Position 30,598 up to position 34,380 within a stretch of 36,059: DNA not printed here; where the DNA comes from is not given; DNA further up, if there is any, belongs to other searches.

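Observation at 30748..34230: Intact reverse gyrase wired into a housekeeping operon of an AT-rich, streamlined CPR-like bacterium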

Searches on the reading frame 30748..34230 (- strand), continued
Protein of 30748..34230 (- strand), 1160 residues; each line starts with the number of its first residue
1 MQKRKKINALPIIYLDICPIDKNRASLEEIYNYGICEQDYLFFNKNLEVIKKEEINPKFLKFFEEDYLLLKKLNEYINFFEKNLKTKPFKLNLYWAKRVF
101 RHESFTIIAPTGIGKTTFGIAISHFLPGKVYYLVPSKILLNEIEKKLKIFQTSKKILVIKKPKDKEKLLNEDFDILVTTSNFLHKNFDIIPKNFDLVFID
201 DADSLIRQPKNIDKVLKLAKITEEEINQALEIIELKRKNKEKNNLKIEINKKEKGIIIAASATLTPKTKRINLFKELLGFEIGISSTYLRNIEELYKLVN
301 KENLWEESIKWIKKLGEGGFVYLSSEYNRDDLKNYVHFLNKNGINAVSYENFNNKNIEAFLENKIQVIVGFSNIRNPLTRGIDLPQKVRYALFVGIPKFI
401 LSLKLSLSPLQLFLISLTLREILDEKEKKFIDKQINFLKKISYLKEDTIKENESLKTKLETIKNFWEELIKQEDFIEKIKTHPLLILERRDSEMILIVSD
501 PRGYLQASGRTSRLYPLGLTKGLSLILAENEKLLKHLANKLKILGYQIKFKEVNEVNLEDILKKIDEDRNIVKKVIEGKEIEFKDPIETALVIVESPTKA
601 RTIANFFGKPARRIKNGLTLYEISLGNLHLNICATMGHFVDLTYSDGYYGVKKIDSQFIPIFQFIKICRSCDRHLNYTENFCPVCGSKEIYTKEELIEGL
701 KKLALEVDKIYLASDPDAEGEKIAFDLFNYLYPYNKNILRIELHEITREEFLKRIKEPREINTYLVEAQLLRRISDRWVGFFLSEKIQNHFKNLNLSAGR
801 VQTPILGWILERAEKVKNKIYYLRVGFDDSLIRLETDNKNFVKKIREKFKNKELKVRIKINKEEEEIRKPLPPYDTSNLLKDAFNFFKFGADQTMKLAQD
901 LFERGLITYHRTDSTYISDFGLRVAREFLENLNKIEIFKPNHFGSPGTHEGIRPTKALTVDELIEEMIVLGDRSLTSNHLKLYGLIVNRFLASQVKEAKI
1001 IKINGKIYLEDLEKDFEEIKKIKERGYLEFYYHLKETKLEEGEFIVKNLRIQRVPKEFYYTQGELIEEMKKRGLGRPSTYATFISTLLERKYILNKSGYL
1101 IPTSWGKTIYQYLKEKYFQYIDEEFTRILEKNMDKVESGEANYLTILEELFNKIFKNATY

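Call 13: find_homologous_proteins(query=window:30748-34230:-, max_evalue=1e-10)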
Query window:30748-34230:- (1160 aa): 320 proteins with E <= 1e-10 among 8000 candidates; the best 120 are listed.
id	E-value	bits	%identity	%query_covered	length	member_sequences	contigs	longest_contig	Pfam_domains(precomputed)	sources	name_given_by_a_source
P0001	0.0e+0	2539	99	100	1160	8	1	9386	PF00270.36,PF01131.26,PF01751.29,PF04851.22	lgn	-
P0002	0.0e+0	1790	69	99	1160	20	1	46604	PF00270.36,PF01131.26,PF01751.29,PF04851.22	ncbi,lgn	-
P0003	0.0e+0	1778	69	99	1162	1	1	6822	PF00270.36,PF01131.26,PF01751.29,PF04851.22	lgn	-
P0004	0.0e+0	1761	69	100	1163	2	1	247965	PF00270.36,PF01131.26,PF01751.29,PF04851.22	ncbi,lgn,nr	ncbi:Reverse gyrase [bacterium HR35]|nr:Reverse gyrase [bacterium HR35]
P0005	0.0e+0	1744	69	99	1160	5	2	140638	PF00270.36,PF01131.26,PF01751.29,PF04851.22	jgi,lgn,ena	-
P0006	0.0e+0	1743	70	99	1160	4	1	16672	PF00270.36,PF01131.26,PF01751.29,PF04851.22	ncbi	ncbi:MAG: reverse gyrase [Patescibacteria group bacterium]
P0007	0.0e+0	1577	63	99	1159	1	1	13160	PF00270.36,PF01131.26,PF01751.29,PF04851.22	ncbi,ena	-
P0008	0.0e+0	1564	63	99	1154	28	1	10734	PF00270.36,PF01131.26,PF01751.29,PF04851.22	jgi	-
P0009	0.0e+0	1554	62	99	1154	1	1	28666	PF00270.36,PF01131.26,PF01751.29,PF04851.22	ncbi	-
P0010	0.0e+0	1550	62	99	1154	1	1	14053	PF00270.36,PF01131.26,PF01751.29,PF04851.22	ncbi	-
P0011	0.0e+0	1550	62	99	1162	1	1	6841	PF00270.36,PF01131.26,PF01751.29,PF04851.22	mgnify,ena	mgnify:CR=1 FL=1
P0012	0.0e+0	1549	63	99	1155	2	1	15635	PF00270.36,PF01131.26,PF01751.29,PF04851.22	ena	-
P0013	0.0e+0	1549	61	99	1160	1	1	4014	PF00270.36,PF01131.26,PF01751.29,PF04851.22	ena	-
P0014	0.0e+0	1544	63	99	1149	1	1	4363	PF00270.36,PF01131.26,PF01751.29,PF04851.22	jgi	jgi:reverse gyrase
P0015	0.0e+0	1534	62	99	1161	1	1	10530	PF00270.36,PF01131.26,PF01751.29,PF04851.22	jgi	-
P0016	0.0e+0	1532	62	99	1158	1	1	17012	PF00270.36,PF01131.26,PF01751.29,PF04851.22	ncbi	-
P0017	0.0e+0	1517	61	99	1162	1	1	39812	PF00270.36,PF01131.26,PF01751.29,PF04851.22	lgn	-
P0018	0.0e+0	1512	61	99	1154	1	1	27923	PF00270.36,PF01131.26,PF01751.29,PF04851.22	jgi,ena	-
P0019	0.0e+0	1509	62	99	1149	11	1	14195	PF00270.36,PF01131.26,PF01751.29,PF04851.22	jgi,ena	-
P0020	0.0e+0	1497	58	99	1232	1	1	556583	PF00270.36,PF01131.26,PF01751.29,PF04851.22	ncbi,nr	ncbi:MAG: reverse gyrase 2 [Candidatus Parcubacteria bacterium]|nr:MAG: reverse gyrase 2 [Candidatus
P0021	0.0e+0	1473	59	99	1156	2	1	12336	PF00270.36,PF01131.26,PF01751.29,PF04851.22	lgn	-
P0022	0.0e+0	1469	59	99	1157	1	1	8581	PF00270.36,PF01131.26,PF01751.29,PF04851.22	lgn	-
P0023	0.0e+0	1467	59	99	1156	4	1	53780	PF00270.36,PF01131.26,PF01751.29,PF04851.22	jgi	jgi:reverse gyrase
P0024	0.0e+0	1464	60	99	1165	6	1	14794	PF00270.36,PF01131.26,PF01751.29,PF04851.22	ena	-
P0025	0.0e+0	1460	58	99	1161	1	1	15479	PF00270.36,PF01131.26,PF01751.29,PF04851.22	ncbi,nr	ncbi:MAG: reverse gyrase [Patescibacteria group bacterium]|nr:reverse gyrase [Patescibacteria group 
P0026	0.0e+0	1445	59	99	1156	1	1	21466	PF00270.36,PF01131.26,PF01751.29,PF04851.22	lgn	-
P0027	0.0e+0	1440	58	99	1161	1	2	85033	PF00270.36,PF01131.26,PF01751.29,PF04851.22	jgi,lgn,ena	-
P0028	0.0e+0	1440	58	99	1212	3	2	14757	PF00270.36,PF01131.26,PF01751.29,PF04851.22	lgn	-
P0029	0.0e+0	1411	58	99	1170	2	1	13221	PF00270.36,PF01131.26,PF01751.29,PF04851.22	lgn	-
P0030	0.0e+0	1387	55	98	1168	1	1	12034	PF00270.36,PF01131.26,PF01751.29,PF04851.22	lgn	-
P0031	0.0e+0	1362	55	99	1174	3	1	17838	PF00270.36,PF01131.26,PF01751.29,PF04851.22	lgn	-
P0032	0.0e+0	1358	54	99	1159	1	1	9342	PF00270.36,PF01131.26,PF01751.29,PF04851.22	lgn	-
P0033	0.0e+0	1352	55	98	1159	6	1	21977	PF00270.36,PF01131.26,PF01751.29,PF04851.22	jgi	jgi:reverse gyrase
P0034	0.0e+0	1331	52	99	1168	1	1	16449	PF00270.36,PF01131.26,PF01751.29,PF04851.22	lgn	-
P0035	0.0e+0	1325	54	99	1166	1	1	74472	PF00270.36,PF01131.26,PF01751.29,PF04851.22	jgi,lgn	jgi:reverse gyrase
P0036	0.0e+0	1305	55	98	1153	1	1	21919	PF00270.36,PF01131.26,PF01751.29,PF04851.22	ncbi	ncbi:MAG: reverse gyrase [Minisyncoccia bacterium]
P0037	0.0e+0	1293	54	99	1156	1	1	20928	PF00270.36,PF01131.26,PF01751.29,PF04851.22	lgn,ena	-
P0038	0.0e+0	1288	55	99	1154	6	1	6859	PF00270.36,PF01131.26,PF01751.29,PF04851.22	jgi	jgi:reverse gyrase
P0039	0.0e+0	1284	55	99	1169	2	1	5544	PF00270.36,PF01131.26,PF01751.29,PF04851.22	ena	-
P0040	0.0e+0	1268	54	99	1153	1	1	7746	PF00270.36,PF01131.26,PF01751.29,PF04851.22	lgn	-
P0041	0.0e+0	1267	54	98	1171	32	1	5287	PF00270.36,PF01131.26,PF01751.29,PF04851.22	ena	-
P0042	0.0e+0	1255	53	99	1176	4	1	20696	PF00270.36,PF01131.26,PF01751.29,PF04851.22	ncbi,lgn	-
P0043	0.0e+0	1251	54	98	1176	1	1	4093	PF00270.36,PF01131.26,PF01751.29,PF04851.22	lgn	-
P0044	0.0e+0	1244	53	99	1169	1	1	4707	PF00270.36,PF01131.26,PF01751.29,PF04851.22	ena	-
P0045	0.0e+0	1243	55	98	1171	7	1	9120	PF00270.36,PF01131.26,PF01751.29,PF04851.22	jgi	-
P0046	0.0e+0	1234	53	98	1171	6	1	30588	PF00270.36,PF01131.26,PF01751.29,PF04851.22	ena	-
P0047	0.0e+0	1233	53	99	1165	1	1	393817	PF00270.36,PF01131.26,PF01751.29,PF04851.22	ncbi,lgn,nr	ncbi:MAG: reverse gyrase 1 [Candidatus Parcubacteria bacterium]|nr:MAG: reverse gyrase 1 [Candidatus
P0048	0.0e+0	1229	53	99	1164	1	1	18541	PF00270.36,PF01131.26,PF01751.29,PF04851.22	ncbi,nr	ncbi:MAG: reverse gyrase [Patescibacteria group bacterium]|nr:reverse gyrase [Patescibacteria group 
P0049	0.0e+0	1221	52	99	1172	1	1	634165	PF00270.36,PF01131.26,PF01751.29,PF04851.22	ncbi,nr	ncbi:MAG: reverse gyrase 2 [Candidatus Parcubacteria bacterium]|nr:MAG: reverse gyrase 2 [Candidatus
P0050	0.0e+0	1201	51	99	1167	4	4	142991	PF00270.36,PF01131.26,PF01751.29,PF04851.22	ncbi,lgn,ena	-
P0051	0.0e+0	1200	52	99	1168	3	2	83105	PF00270.36,PF01131.26,PF01751.29,PF04851.22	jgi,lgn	jgi:reverse gyrase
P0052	0.0e+0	1195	49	99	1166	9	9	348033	PF00270.36,PF01131.26,PF01751.29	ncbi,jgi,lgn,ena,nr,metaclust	ncbi:MAG: reverse gyrase 2 [Deltaproteobacteria bacterium]|nr:MAG: reverse gyrase 2 [Deltaproteobact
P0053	0.0e+0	1186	51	99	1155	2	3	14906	PF00270.36,PF01131.26,PF01751.29,PF04851.22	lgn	-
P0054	0.0e+0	1182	52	99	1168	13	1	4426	PF00270.36,PF01131.26,PF01751.29,PF04851.22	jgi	jgi:reverse gyrase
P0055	0.0e+0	1176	51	99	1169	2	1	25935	PF00270.36,PF01131.26,PF01751.29,PF04851.22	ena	-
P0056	2.3e-288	978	43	98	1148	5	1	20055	PF00270.36,PF01131.26,PF01751.29,PF04851.22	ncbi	-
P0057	6.2e-275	934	42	96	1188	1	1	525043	PF00270.36,PF01131.26,PF17915.8,PF01751.29,PF04851.22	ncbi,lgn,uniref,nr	ncbi:reverse gyrase [Phorcysia thermohydrogeniphila]|uniref:Reverse gyrase n=1 Tax=Phorcysia thermoh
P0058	2.2e-271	922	42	93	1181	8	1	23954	PF00270.36,PF01131.26,PF17915.8,PF01751.29,PF04851.22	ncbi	-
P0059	1.6e-270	919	42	94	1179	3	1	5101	PF00270.36,PF01131.26,PF17915.8,PF01751.29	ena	-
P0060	2.8e-269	915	43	96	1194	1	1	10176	PF00270.36,PF01131.26,PF17915.8,PF01751.29,PF04851.22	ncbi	-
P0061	1.6e-268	912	42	98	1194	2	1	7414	PF00270.36,PF01131.26,PF17915.8,PF01751.29,PF04851.22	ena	-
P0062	1.1e-267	910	43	93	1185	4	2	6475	PF00270.36,PF01131.26,PF17915.8,PF01751.29,PF04851.22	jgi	jgi:reverse gyrase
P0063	4.4e-266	904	42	94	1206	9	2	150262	PF00270.36,PF01131.26,PF17915.8,PF01751.29,PF04851.22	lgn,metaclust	metaclust:status=active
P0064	4.3e-265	901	42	94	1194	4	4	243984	PF00270.36,PF01131.26,PF17915.8,PF01751.29,PF04851.22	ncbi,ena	-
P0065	7.2e-264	897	42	96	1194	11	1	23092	PF00270.36,PF01131.26,PF17915.8,PF01751.29,PF04851.22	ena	-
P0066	2.0e-263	896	41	96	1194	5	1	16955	PF00270.36,PF01131.26,PF17915.8,PF01751.29,PF04851.22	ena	-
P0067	2.4e-263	895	41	94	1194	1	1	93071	PF00270.36,PF01131.26,PF17915.8,PF01751.29,PF04851.22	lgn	-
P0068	2.1e-262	892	42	96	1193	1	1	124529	PF00270.36,PF01131.26,PF17915.8,PF01751.29,PF04851.22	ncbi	-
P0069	3.1e-259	882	40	94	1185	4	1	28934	PF00270.36,PF01131.26,PF17915.8,PF01751.29,PF04851.22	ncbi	-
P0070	9.1e-258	877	41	93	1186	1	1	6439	PF00270.36,PF01131.26,PF17915.8,PF01751.29,PF04851.22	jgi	-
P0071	9.0e-257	874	42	93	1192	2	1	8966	PF00270.36,PF01131.26,PF17915.8,PF01751.29,PF04851.22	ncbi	-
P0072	1.5e-252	860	42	94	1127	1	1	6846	PF00270.36,PF01131.26,PF17915.8,PF01751.29,PF04851.22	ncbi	-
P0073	4.1e-251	855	41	94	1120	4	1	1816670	PF00270.36,PF01131.26,PF17915.8,PF01751.29,PF04851.22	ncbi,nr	ncbi:reverse gyrase [Thermosulfidibacter takaii]|nr:reverse gyrase [Thermosulfidibacter takaii]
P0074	2.5e-250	852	39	95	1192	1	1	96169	PF00270.36,PF01131.26,PF17915.8,PF01751.29,PF04851.22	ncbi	-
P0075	2.2e-247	842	41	98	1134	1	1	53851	PF00270.36,PF01131.26,PF17915.8,PF01751.29,PF04851.22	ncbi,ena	-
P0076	7.4e-247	841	40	98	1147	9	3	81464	PF00270.36,PF01131.26,PF17915.8,PF00271.38,PF01751.29,PF04851.22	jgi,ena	jgi:reverse gyrase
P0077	1.5e-245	836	41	93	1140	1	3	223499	PF00270.36,PF01131.26,PF01751.29,PF04851.22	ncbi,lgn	-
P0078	5.0e-244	831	42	93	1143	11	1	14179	PF00270.36,PF01131.26,PF17915.8,PF00271.38,PF01751.29,PF04851.22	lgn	-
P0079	2.3e-243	829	42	94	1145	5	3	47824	PF00270.36,PF01131.26,PF17915.8,PF01751.29,PF04851.22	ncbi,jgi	ncbi:MAG: reverse gyrase [Thermosulfidibacteraceae bacterium]|jgi:reverse gyrase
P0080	3.0e-243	829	41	99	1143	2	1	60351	PF00270.36,PF01131.26,PF17915.8,PF01751.29,PF04851.22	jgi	jgi:reverse gyrase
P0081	3.9e-243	828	40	99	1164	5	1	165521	PF00270.36,PF01131.26,PF17915.8,PF01751.29,PF04851.22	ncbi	ncbi:reverse gyrase [Persephonella sp.]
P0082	9.8e-243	827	42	94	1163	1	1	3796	PF00270.36,PF01131.26,PF17915.8,PF01751.29,PF04851.22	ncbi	-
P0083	1.1e-242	827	40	94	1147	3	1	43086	PF00270.36,PF01131.26,PF17915.8,PF01751.29,PF04851.22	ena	-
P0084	1.4e-242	827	39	98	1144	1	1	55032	PF00270.36,PF01131.26,PF17915.8,PF01751.29,PF04851.22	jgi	-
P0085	2.4e-242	826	42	94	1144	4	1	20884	PF00270.36,PF01131.26,PF17915.8,PF00271.38,PF01751.29,PF04851.22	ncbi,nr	ncbi:MAG: reverse gyrase [Persephonella sp.]|nr:MAG: reverse gyrase [Persephonella sp.]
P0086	4.6e-242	825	40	93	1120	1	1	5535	PF00270.36,PF01131.26,PF17915.8,PF01751.29,PF04851.22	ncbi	-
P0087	7.8e-242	824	40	99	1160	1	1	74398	PF00270.36,PF01131.26,PF17915.8,PF01751.29,PF04851.22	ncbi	-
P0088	1.3e-241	823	41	93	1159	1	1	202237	PF00270.36,PF01131.26,PF17915.8,PF01751.29,PF04851.22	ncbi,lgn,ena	-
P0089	1.6e-241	823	40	99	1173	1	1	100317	PF00270.36,PF01131.26,PF17915.8,PF01751.29,PF04851.22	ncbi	-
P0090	7.1e-241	821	41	99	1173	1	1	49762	PF00270.36,PF01131.26,PF17915.8,PF01751.29,PF04851.22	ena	-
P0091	8.1e-241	821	38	99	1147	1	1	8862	PF00270.36,PF01131.26,PF17915.8,PF01751.29,PF04851.22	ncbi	-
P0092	1.2e-240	820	40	93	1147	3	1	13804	PF00270.36,PF01131.26,PF17915.8,PF01751.29,PF04851.22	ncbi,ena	-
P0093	1.5e-240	820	41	94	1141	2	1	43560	PF00270.36,PF01131.26,PF17915.8,PF01751.29,PF04851.22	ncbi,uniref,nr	ncbi:reverse gyrase [Sulfurihydrogenibium sp.]|uniref:reverse gyrase n=1 Tax=Sulfurihydrogenibium sp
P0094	3.4e-240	819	41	93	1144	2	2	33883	PF00270.36,PF01131.26,PF17915.8,PF00271.38,PF01751.29,PF04851.22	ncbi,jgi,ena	-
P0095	4.6e-240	818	42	94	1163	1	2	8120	PF00270.36,PF01131.26,PF17915.8,PF01751.29,PF04851.22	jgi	jgi:reverse gyrase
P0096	5.1e-240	818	39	99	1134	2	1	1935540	PF00270.36,PF01131.26,PF17915.8,PF01751.29,PF04851.22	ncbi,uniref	ncbi:reverse gyrase [Thermodesulfovibrio sp. 3907-1M]|uniref:Reverse gyrase n=1 Tax=Thermodesulfovib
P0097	8.7e-240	817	41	93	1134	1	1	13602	PF00270.36,PF01131.26,PF17915.8,PF01751.29,PF04851.22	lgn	-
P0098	1.3e-239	817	40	99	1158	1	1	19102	PF00270.36,PF01131.26,PF17915.8,PF01751.29,PF04851.22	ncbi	-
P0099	1.3e-239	817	40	99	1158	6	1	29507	PF00270.36,PF01131.26,PF17915.8,PF01751.29,PF04851.22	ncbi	-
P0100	2.5e-239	816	41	98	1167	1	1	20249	PF00270.36,PF01131.26,PF17915.8,PF01751.29,PF04851.22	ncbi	-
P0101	2.5e-239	816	40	94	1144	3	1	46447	PF00270.36,PF01131.26,PF17915.8,PF01751.29,PF04851.22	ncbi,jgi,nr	ncbi:MAG: reverse gyrase [Aquificae bacterium]|nr:reverse gyrase [Aquificota bacterium]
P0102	2.9e-239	816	42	94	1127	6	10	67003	PF00270.36,PF01131.26,PF17915.8,PF01751.29,PF04851.22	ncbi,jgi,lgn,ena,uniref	ncbi:MAG: reverse gyrase [candidate division WOR-3 bacterium]|uniref:Reverse gyrase n=1 Tax=candidat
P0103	3.0e-238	812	41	93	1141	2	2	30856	PF00270.36,PF01131.26,PF17915.8,PF01751.29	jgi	-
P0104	4.0e-238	812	40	62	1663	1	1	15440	PF05204.20,PF00270.36,PF00176.30,PF01131.26,PF14528.12,PF01751.29,PF04851.22,PF14890.12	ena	-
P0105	7.0e-238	811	40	99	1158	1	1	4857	PF00270.36,PF01131.26,PF17915.8,PF01751.29,PF04851.22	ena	-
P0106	8.0e-238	811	38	99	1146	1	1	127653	PF00270.36,PF01131.26,PF17915.8,PF01751.29,PF04851.22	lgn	-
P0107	1.3e-237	810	40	99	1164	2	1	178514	PF00270.36,PF01131.26,PF17915.8,PF01751.29,PF04851.22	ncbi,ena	-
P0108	1.3e-237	810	39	99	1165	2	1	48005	PF00270.36,PF01131.26,PF17915.8,PF01751.29,PF04851.22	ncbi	ncbi:reverse gyrase [Persephonella sp.]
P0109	1.5e-237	810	40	94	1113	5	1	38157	PF00270.36,PF01131.26,PF01751.29,PF04851.22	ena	-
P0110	1.8e-237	810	39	99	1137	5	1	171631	PF00270.36,PF01131.26,PF17915.8,PF01751.29,PF04851.22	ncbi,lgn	ncbi:MAG: reverse gyrase [Thermodesulfovibrio sp.]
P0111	1.8e-237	810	41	99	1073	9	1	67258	PF00270.36,PF01131.26,PF17915.8,PF00271.38,PF01751.29,PF04851.22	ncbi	-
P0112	2.4e-237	809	40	99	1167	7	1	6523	PF00270.36,PF01131.26,PF17915.8,PF01751.29,PF04851.22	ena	-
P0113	4.9e-237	808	40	94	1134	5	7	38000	PF00270.36,PF01131.26,PF17915.8,PF01751.29,PF04851.22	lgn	-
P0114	4.9e-237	808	38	99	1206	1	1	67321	PF00270.36,PF01131.26,PF17915.8,PF00271.38,PF01751.29,PF04851.22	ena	-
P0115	6.4e-237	808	41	99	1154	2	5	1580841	PF00270.36,PF01131.26,PF17915.8,PF01751.29,PF04851.22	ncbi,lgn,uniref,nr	ncbi:reverse gyrase [Venenivibrio stagnispumantis]|uniref:Reverse gyrase n=1 Tax=Venenivibrio stagni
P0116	9.3e-237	807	40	99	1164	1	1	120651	PF00270.36,PF01131.26,PF17915.8,PF01751.29,PF04851.22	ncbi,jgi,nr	ncbi:MAG: reverse gyrase [Aquificae bacterium]|nr:reverse gyrase [Aquificota bacterium]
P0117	1.0e-236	807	39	98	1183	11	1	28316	PF00270.36,PF01131.26,PF17915.8,PF01751.29,PF04851.22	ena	-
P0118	1.1e-236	807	38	99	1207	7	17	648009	PF00270.36,PF01131.26,PF17915.8,PF00271.38,PF01751.29,PF04851.22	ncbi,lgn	ncbi:MAG: reverse gyrase [Nitrososphaerota archaeon]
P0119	1.2e-236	807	40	99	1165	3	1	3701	PF00270.36,PF01131.26,PF17915.8,PF01751.29,PF04851.22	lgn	-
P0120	1.4e-236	807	39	93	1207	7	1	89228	PF00270.36,PF01131.26,PF17915.8,PF00271.38,PF01751.29,PF04851.22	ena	-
